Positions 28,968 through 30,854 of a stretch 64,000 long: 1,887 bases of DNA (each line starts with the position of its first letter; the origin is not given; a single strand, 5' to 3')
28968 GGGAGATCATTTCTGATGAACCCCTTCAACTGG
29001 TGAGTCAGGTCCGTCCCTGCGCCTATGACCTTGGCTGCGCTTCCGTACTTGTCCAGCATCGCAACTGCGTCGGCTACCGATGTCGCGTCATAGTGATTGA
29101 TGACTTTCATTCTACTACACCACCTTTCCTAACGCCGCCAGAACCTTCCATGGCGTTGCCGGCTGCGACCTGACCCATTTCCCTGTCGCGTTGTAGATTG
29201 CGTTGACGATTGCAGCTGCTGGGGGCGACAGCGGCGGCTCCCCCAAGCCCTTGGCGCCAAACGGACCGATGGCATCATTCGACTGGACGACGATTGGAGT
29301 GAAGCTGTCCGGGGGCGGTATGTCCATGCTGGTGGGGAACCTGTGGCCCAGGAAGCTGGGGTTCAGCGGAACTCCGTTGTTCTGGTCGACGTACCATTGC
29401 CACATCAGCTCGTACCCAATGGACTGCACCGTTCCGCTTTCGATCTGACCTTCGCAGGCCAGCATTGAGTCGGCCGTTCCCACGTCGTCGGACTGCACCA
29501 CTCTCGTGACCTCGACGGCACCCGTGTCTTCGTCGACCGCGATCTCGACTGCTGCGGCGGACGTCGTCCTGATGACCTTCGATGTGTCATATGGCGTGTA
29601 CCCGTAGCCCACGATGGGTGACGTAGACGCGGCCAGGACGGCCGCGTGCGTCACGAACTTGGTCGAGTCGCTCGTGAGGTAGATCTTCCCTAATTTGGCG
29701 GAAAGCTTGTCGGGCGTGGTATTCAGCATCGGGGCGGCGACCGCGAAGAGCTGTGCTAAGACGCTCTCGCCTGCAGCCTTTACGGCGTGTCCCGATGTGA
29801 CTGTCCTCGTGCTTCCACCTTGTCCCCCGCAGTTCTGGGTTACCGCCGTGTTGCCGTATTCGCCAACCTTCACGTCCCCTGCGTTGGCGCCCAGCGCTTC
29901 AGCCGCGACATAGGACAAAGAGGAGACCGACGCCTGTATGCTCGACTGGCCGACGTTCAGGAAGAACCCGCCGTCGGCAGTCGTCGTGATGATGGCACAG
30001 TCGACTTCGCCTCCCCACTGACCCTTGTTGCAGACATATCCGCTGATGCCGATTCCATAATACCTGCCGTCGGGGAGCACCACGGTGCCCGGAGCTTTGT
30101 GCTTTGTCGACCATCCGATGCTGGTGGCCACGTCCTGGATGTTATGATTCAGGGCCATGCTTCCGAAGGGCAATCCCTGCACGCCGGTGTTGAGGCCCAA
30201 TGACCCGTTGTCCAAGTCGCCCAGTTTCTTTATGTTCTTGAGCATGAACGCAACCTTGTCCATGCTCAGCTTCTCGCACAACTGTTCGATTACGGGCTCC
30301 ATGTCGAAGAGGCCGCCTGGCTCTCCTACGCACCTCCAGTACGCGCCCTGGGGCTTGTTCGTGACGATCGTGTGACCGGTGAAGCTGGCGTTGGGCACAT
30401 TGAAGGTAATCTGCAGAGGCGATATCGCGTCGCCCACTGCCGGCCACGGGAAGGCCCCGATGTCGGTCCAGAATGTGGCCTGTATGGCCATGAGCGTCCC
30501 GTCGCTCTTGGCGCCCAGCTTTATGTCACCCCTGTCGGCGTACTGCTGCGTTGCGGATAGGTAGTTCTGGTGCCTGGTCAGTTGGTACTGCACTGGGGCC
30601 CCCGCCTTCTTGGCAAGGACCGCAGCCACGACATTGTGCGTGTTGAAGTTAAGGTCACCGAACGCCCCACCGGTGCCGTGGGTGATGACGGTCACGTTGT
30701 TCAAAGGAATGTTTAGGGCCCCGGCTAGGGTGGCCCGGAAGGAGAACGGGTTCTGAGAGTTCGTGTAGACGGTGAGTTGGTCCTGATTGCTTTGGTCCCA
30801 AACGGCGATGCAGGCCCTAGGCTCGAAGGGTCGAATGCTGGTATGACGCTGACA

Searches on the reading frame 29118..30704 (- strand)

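Call 68: search_protein_families(library=pfam, proteins=[window:29118-30704:-], max_evalue=0.00001)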
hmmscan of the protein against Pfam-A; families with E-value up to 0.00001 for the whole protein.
window:29118-30704:- (529 aa): 2 families
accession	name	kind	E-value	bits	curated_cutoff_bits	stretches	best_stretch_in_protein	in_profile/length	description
PF20256.3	MoCoBD_2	-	2.8e-36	125.9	27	1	194-463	4-283/283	Molybdopterin cofactor-binding domain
PF02738.23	MoCoBD_1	-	2.4e-32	112.4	27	1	1-158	83-244/244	Molybdopterin cofactor-binding domain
